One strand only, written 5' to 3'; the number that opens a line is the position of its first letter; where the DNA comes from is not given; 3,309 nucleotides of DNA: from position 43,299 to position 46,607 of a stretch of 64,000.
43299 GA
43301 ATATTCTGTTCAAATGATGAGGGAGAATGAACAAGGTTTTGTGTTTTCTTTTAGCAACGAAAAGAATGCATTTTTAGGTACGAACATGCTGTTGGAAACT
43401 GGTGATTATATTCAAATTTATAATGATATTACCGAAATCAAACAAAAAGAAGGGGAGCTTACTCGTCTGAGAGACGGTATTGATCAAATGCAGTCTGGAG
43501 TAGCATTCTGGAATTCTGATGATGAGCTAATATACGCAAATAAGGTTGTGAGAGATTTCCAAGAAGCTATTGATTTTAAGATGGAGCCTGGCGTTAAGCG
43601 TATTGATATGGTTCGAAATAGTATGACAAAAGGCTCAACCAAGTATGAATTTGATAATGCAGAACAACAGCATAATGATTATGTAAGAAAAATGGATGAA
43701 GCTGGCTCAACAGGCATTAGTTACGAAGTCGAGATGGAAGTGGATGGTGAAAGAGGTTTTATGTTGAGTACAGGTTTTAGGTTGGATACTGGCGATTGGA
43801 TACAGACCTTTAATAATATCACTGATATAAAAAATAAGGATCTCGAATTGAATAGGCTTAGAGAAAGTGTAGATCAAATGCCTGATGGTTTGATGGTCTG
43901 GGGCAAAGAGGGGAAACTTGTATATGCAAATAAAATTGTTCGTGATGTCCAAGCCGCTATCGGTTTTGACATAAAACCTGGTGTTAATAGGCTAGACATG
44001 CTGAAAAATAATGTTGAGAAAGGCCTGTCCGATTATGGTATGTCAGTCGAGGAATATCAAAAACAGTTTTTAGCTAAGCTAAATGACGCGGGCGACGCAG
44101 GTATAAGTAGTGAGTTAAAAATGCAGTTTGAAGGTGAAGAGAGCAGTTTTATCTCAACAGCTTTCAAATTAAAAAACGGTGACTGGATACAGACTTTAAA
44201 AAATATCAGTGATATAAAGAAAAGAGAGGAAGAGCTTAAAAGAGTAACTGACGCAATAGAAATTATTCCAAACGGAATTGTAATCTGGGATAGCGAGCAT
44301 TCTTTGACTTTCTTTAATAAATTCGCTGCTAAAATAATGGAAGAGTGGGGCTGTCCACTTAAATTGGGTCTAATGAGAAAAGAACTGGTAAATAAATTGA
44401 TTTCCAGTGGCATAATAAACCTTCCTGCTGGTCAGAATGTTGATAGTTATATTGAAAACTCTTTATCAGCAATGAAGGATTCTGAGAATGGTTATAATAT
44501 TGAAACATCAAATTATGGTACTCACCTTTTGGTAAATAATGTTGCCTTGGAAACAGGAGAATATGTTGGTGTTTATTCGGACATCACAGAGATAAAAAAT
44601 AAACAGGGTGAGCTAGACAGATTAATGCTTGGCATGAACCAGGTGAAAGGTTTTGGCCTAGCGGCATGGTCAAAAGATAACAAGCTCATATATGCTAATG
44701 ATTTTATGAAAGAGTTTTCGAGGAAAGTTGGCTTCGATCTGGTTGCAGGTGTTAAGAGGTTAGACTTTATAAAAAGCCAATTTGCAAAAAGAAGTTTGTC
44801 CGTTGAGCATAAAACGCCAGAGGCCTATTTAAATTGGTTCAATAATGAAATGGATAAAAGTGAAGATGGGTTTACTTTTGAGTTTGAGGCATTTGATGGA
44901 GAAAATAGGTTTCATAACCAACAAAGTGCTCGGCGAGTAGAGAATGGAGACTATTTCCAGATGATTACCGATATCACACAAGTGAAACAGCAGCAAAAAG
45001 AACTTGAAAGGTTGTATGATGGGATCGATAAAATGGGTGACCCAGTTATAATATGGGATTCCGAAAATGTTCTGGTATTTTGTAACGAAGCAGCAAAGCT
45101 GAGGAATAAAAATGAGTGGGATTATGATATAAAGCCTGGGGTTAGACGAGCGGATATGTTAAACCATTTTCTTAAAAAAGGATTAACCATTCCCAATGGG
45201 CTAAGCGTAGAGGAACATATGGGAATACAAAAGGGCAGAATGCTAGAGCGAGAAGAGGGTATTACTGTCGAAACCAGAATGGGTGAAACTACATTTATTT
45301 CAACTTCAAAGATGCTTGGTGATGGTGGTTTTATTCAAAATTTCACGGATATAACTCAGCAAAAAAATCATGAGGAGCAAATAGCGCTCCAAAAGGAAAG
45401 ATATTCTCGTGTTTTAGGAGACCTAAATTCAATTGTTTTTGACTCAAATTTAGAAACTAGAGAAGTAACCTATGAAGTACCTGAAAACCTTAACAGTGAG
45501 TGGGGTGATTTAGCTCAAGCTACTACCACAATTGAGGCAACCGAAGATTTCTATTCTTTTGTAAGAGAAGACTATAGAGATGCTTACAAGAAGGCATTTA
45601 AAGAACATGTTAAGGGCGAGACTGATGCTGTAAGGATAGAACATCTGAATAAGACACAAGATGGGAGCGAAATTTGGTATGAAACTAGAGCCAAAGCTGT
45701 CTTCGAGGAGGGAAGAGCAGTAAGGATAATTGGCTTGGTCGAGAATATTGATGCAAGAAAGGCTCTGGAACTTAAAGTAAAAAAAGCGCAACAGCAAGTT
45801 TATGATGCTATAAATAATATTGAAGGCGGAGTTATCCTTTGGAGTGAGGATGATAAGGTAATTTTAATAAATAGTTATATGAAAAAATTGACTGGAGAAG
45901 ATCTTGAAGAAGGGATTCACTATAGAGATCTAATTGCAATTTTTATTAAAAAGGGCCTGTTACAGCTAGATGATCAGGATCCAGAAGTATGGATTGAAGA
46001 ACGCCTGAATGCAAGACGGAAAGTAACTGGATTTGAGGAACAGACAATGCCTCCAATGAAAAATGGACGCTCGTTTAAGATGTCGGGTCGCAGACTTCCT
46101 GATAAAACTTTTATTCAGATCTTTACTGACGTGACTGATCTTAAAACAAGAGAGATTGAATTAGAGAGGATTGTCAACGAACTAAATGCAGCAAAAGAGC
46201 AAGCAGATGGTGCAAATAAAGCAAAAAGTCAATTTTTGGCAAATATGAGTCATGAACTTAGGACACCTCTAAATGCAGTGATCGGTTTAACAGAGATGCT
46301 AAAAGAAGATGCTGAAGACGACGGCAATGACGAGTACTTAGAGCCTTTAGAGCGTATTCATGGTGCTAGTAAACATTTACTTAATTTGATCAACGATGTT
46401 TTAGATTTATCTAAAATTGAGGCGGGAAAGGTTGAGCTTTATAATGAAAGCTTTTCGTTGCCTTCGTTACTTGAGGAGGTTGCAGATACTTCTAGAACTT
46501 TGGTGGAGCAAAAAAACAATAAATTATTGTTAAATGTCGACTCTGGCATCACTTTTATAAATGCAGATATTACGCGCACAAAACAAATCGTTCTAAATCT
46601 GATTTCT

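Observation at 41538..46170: Cytoplasmic hybrid kinase with twelve tandem PAS-like modules in a streamlined genome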

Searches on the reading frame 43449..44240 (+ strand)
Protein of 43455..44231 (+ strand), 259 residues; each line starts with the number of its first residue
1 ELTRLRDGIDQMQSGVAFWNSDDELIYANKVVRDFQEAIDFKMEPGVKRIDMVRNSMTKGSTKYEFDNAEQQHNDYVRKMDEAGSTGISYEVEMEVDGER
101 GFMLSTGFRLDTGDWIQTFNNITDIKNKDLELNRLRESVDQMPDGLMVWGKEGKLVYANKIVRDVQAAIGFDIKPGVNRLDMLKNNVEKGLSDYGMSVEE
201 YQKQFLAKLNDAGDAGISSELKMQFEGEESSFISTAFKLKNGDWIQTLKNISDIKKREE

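Call 18: search_solved_structures(query=window:43455-44231:+, max_evalue=10, show_alignments=2)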
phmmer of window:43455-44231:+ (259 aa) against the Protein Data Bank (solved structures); distinct sequences matched with E-value up to 10: 49.
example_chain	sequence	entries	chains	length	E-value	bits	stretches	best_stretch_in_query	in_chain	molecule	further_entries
9ldv_A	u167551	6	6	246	0.021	17.7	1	83-143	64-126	Guanine nucleotide-binding protein G(olf) subunit alpha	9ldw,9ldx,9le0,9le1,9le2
9m0x_A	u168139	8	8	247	0.31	13.8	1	83-142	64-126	Guanine nucleotide-binding protein G(s) subunit alpha isoforms short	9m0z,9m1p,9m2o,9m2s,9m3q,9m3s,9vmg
5g53_C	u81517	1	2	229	0.38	13.5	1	83-142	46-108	ENGINEERED DOMAIN OF HUMAN G ALPHA S LONG ISOFORM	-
7xy6_A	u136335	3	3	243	0.42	13.4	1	83-142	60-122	Guanine nucleotide-binding protein G(s) subunit alpha isoforms short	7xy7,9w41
8zfz_A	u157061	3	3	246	0.42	13.4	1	83-142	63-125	Guanine nucleotide-binding protein G(s) subunit alpha isoforms short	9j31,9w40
9uam_B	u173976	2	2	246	0.44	13.3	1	83-142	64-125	miniGq | mini Gq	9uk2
8xjn_A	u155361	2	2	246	0.45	13.3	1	83-142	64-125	Engineered miniGq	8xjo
7rmg_A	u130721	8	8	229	0.46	13.2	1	83-142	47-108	Guanine nucleotide-binding protein G(s) subunit alpha isoforms short, with certain residue | miniGsq | Guanine nucleotide-binding protein G(s) subunit alpha iso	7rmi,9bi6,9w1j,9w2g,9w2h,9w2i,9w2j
9wp9_A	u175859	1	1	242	0.49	13.2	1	83-142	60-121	Engineered G-alpha-q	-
9l74_A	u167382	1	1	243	0.49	13.2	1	83-142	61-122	Engineered G-alpha-q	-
7y26_B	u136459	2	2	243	0.49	13.2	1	83-142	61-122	Engineered Guanine nucleotide-binding protein G(q) subunit alpha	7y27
9jr2_A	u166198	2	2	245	0.49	13.2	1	83-142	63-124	Guanine nucleotide-binding protein G(q) subunit alpha-1 (miniGq) | Guanine nucleotide-binding protein G(i) subunit alpha-1 (miniGq)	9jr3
25ik_A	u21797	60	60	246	0.49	13.2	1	83-142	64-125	Gs-mini-Gq chimera | G subunit q (Gi2-mini-Gq chimeric) | G protein subunit q (Gi2-mini-Gq chimera)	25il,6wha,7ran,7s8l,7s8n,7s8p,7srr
7xjk_B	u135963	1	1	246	0.5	13.2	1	83-142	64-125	Guanine nucleotide-binding protein G(q)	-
7xjl_B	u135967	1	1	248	0.5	13.1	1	83-142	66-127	Guanine nucleotide-binding protein G(q) subunit alpha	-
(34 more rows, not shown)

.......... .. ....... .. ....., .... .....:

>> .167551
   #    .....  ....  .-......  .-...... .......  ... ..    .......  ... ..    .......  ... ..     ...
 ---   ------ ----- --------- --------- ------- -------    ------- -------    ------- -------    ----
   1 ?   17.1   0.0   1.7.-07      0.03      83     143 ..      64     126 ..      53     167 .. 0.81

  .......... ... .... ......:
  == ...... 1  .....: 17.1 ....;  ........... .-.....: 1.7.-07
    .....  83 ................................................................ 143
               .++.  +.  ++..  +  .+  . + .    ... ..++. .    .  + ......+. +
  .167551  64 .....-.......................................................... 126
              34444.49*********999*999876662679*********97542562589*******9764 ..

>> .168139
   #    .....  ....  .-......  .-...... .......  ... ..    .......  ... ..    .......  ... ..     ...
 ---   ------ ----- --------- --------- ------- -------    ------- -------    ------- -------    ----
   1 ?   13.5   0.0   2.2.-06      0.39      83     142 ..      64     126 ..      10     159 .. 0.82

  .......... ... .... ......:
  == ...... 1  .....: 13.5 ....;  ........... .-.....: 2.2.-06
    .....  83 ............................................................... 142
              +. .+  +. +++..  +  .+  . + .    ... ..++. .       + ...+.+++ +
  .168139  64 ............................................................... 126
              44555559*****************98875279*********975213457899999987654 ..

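Call 44: search_solved_structures(query=A3, max_evalue=1)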
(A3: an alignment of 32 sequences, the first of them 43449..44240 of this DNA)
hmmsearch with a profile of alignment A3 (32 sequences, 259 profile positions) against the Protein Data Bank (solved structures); distinct sequences matched with E-value up to 1: 5.
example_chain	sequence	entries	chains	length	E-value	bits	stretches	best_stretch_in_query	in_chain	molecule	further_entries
3ewk_A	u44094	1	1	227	7.2e-06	29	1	114-164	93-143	Sensor protein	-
3vol_A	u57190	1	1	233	0.031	17.1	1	129-173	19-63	Aerotaxis transducer Aer2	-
4hi4_A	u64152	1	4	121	0.074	15.9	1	131-172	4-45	Aerotaxis transducer Aer2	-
4lrx_C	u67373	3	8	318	0.28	14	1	128-164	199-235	PTS-dependent dihydroxyacetone kinase operon regulatory protein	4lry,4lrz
9cl9_A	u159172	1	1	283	0.75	12.6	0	61-138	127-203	Ribosomal large subunit pseudouridine synthase B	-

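Call 48: predict_structure(alignment_id=A3)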
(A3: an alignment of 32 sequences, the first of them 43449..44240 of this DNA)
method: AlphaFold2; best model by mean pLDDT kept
length: 264 residues; sequences in the alignment: 32
mean_pLDDT: 94.7   pTM: 0.76
mean pLDDT of the five models: 94.7, 94.8, 94.5, 93.5, 93.4
residues with pLDDT >= 90: 241; 70-90: 23; 50-70: 0; < 50: 0
segments of 3 or more residues with pLDDT < 50: none
pLDDT, mean of each block of 10 residues (from residue 1): 93 97 98 96 97 96 93 96 93 94 96 96 97 95 96 97 93 96 95 91 96 93 86 94 96 94 94
secondary structure, 60 per line:
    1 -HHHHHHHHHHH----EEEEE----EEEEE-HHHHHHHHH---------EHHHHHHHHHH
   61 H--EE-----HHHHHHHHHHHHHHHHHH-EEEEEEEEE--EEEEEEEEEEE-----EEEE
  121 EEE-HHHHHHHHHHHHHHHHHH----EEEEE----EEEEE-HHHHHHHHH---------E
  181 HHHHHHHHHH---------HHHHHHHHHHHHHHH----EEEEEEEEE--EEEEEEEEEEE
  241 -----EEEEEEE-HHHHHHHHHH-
elements in order: H2-12 E17-21 E26-30 H32-40 H51-61 H71-88 E90-98 E101-111 E117-123 H125-142 E147-151 E156-160 H162-170 H181-190 H200-214 E219-227 E230-240 E246-252 H254-263

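Call 52: fold_search(model_id=the predicted structure, library=pdb)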
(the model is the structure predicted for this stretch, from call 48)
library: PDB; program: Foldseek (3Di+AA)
matches with E <= 10: 1095; with E <= 0.001: 120
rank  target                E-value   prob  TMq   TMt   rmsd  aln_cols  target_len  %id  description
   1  9cmf_A                3.3e-11  1.00  0.68  0.25   4.1       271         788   15  Substrate bound DosP (released 2024-11-20)
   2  9cdr_A                3.4e-10  1.00  0.67  0.25   4.2       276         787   14  DosP Apo straight form (released 2024-11-20)
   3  9ce0_B                5.7e-10  1.00  0.65  0.25   4.3       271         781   15  DosP Apo Bent form (released 2024-11-20)
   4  9bkv_A                1.5e-09  1.00  0.64  0.24   4.6       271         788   15  DosP R97A bent form (released 2024-11-20)
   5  9bkv_B                1.6e-09  1.00  0.62  0.24   5.4       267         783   14  DosP R97A bent form (released 2024-11-20)
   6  8js5_B                3.6e-09  1.00  0.55  0.56   5.8       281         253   12  Dimeric PAS domains of oxygen sensor FixL with ferric unliganded heme (released 2024-06-26)
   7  8js6_E                4.7e-09  1.00  0.58  0.60   5.6       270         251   11  Dimeric PAS domains of oxygen sensor FixL in complex with cyanide-bound ferric heme (released 2024-06-26)
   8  9qq6_A                5.6e-09  1.00  0.51  0.31   6.9       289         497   10  Structure of the Azotobacter vinelandii NifL-NifA complex (released 2025-06-18)
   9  8js5_C                5.9e-09  1.00  0.56  0.58   5.7       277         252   12  Dimeric PAS domains of oxygen sensor FixL with ferric unliganded heme (released 2024-06-26)
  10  6pps_C                6.2e-09  1.00  0.32  0.33  13.9       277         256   14  A blue light illuminated LOV-PAS construct from the LOV-HK sensory protein from Brucella abortus (construct 15-273) (released 2020-07-15)
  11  6ph4_A                6.6e-09  1.00  0.35  0.30  13.3       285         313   13  Full length LOV-PAS-HK construct from the LOV-HK sensory protein from Brucella abortus (light-adapted, construct 15-48 (released 2020-12-30)
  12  8js5_G                9.2e-09  1.00  0.55  0.58   5.7       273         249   11  Dimeric PAS domains of oxygen sensor FixL with ferric unliganded heme (released 2024-06-26)
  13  6ph4_B                1.3e-08  1.00  0.34  0.25   9.0       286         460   13  Full length LOV-PAS-HK construct from the LOV-HK sensory protein from Brucella abortus (light-adapted, construct 15-48 (released 2020-12-30)
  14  5sy5_A                1.3e-08  1.00  0.26  0.25  10.8       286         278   12  Crystal Structure of the Heterodimeric NPAS1-ARNT Complex (released 2016-11-09)
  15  3ewk                  2.5e-08  1.00  0.44  0.49   6.8       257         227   14  Structure of the redox sensor domain of Methylococcus capsulatus (Bath) MmoS (released 2009-03-24)
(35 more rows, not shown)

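Call 63: search_protein_representatives(alignment_id=A3)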
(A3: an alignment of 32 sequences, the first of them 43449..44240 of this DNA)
Query: 32 sequences, 259 profile positions. Proteins with E-value up to 0.001 (for the whole library): 21940; up to 1e-10: 6500; up to 1e-30: 892. The best 150 are listed.
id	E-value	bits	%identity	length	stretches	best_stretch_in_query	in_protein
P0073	1.6e-284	955.4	-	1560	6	3-247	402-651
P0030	1.5e-255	860.4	-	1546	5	2-257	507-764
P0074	8.2e-247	831.8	-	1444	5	3-258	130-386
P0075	2.5e-195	663.1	-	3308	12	3-253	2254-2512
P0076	4.4e-173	590.2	-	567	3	1-259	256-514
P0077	5.9e-149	511.1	-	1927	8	1-258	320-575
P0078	2.3e-148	509.2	-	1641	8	4-255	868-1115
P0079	4.9e-147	504.8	-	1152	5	4-258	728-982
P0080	9.9e-134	461.2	-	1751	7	4-258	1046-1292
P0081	2.0e-131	453.6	-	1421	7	3-159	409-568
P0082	5.0e-127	439.2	-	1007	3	2-259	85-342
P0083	3.3e-123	426.7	-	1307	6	2-258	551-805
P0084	6.8e-123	425.7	-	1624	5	4-256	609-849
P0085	9.9e-120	415.3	-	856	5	2-257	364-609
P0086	1.9e-119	414.4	-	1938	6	2-258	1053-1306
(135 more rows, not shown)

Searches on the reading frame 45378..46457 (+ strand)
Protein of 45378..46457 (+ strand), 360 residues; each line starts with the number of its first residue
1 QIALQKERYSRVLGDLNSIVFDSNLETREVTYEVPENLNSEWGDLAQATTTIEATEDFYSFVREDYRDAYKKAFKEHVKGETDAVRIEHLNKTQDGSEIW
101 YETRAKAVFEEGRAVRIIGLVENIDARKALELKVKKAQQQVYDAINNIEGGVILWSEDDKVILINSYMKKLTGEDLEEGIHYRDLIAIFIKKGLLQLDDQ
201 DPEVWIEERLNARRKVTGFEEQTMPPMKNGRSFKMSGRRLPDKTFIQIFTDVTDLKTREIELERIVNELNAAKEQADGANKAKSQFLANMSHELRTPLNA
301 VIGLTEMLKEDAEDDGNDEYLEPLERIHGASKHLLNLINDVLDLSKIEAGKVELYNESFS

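Call 75: predict_structure(alignment_id=A4)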
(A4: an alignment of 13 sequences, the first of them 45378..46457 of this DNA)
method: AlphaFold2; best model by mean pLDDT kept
length: 360 residues; sequences in the alignment: 13
mean_pLDDT: 79.4   pTM: 0.44
mean pLDDT of the five models: 79.4, 78.1, 77.6, 76.9, 76.5
residues with pLDDT >= 90: 35; 70-90: 279; 50-70: 36; < 50: 10
segments of 3 or more residues with pLDDT < 50: 351-360
pLDDT, mean of each block of 10 residues (from residue 1): 67 79 80 74 56 62 83 85 87 78 87 84 85 80 78 89 87 84 88 80 85 81 77 86 88 76 72 73 74 83 91 92 90 84 66 45
secondary structure, 60 per line:
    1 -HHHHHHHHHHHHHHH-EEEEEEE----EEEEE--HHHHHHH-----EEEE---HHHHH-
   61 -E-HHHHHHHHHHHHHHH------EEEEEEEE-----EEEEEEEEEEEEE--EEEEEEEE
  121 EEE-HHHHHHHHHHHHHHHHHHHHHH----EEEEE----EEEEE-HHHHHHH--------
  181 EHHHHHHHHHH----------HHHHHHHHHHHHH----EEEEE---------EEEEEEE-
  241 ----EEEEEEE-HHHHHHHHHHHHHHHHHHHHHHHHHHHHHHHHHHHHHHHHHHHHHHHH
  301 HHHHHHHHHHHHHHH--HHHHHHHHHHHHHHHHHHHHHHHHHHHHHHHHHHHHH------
elements in order: H2-16 E18-24 E29-33 H36-42 E48-51 H55-59 H64-78 E85-92 E98-110 E113-123 H125-146 E151-155 E160-164 H166-172 H182-191 H202-214 E219-223 E233-239 E245-251 H253-315 H318-354

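Call 78: fold_search(model_id=the predicted structure, library=pdb)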
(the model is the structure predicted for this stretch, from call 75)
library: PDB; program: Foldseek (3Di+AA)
matches with E <= 10: 1292; with E <= 0.001: 336
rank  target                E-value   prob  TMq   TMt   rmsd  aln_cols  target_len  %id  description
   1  8js6_E                3.4e-14  1.00  0.47  0.64   5.6       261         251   15  Dimeric PAS domains of oxygen sensor FixL in complex with cyanide-bound ferric heme (released 2024-06-26)
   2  8js5_B                3.4e-14  1.00  0.47  0.64   5.7       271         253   15  Dimeric PAS domains of oxygen sensor FixL with ferric unliganded heme (released 2024-06-26)
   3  8js5_G                7.2e-14  1.00  0.47  0.63   5.9       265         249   16  Dimeric PAS domains of oxygen sensor FixL with ferric unliganded heme (released 2024-06-26)
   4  8js6_C                2.4e-13  1.00  0.47  0.63   5.6       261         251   14  Dimeric PAS domains of oxygen sensor FixL in complex with cyanide-bound ferric heme (released 2024-06-26)
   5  8js5_C                2.7e-13  1.00  0.46  0.63   5.5       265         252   16  Dimeric PAS domains of oxygen sensor FixL with ferric unliganded heme (released 2024-06-26)
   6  8js5_A                4.3e-13  1.00  0.48  0.65   5.5       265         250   15  Dimeric PAS domains of oxygen sensor FixL with ferric unliganded heme (released 2024-06-26)
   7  8js5_F                1.2e-12  1.00  0.46  0.63   5.9       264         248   16  Dimeric PAS domains of oxygen sensor FixL with ferric unliganded heme (released 2024-06-26)
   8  9cdr_A                2.0e-12  1.00  0.40  0.21   6.9       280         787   16  DosP Apo straight form (released 2024-11-20)
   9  9cmf_A                2.9e-12  1.00  0.46  0.24   5.6       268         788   17  Substrate bound DosP (released 2024-11-20)
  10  9qq6_A                5.1e-12  1.00  0.50  0.39   7.6       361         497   14  Structure of the Azotobacter vinelandii NifL-NifA complex (released 2025-06-18)
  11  9bgv_A                8.1e-12  1.00  0.44  0.23   6.3       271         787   17  DosP R97A straight form (released 2024-11-20)
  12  9ce0_B                2.2e-11  1.00  0.41  0.22   6.8       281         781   16  DosP Apo Bent form (released 2024-11-20)
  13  9bkv_B                6.1e-11  1.00  0.44  0.23   6.7       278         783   17  DosP R97A bent form (released 2024-11-20)
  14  6pps_A                6.5e-11  1.00  0.27  0.37  12.8       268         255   14  A blue light illuminated LOV-PAS construct from the LOV-HK sensory protein from Brucella abortus (construct 15-273) (released 2020-07-15)
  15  9bkv_A                8.6e-11  1.00  0.41  0.22   8.1       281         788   16  DosP R97A bent form (released 2024-11-20)
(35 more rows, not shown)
